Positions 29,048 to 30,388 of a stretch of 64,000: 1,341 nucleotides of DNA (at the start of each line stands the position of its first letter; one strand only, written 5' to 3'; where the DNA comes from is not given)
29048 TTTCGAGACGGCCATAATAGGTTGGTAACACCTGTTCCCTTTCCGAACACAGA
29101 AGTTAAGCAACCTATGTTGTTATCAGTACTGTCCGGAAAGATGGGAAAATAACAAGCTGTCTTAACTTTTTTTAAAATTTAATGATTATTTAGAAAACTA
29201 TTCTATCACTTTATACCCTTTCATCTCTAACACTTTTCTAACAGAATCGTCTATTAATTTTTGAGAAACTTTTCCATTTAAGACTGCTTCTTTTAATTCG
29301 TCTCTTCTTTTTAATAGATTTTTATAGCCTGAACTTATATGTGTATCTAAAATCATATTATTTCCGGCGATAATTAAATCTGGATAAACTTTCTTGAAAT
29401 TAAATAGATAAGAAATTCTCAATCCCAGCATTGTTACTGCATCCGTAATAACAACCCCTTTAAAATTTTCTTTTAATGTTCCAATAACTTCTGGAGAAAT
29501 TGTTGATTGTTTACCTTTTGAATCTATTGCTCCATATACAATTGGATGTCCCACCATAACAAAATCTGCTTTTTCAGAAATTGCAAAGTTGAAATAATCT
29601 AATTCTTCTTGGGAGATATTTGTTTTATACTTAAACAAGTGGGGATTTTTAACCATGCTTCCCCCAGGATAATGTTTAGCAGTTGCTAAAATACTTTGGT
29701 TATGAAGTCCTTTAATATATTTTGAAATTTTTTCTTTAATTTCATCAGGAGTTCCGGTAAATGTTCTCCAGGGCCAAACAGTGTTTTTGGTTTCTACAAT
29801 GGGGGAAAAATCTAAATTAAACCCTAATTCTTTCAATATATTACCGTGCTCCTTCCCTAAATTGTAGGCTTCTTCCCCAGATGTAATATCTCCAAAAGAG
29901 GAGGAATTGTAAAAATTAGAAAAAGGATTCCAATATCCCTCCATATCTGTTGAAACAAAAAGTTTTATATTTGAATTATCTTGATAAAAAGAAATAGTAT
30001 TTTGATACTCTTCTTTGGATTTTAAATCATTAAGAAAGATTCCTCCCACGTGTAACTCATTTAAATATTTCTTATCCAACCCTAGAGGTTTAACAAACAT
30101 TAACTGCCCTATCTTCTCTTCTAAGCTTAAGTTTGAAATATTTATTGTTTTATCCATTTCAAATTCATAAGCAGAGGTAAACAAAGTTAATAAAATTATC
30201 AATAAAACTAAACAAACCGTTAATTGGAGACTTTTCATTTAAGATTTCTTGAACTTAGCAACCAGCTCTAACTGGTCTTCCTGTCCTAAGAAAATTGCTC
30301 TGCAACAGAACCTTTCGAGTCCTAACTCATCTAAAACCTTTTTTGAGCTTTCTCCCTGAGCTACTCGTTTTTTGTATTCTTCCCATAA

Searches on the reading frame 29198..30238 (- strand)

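Call 69: search_protein_families(library=pfam, proteins=[window:29198-30238:-], max_evalue=0.001)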
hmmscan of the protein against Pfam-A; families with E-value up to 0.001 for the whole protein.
window:29198-30238:- (346 aa): 1 family
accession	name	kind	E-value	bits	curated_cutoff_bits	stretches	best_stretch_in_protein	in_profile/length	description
PF00933.27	Glyco_hydro_3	-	6e-35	121.6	27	1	39-338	2-315/316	Glycosyl hydrolase family 3 N terminal domain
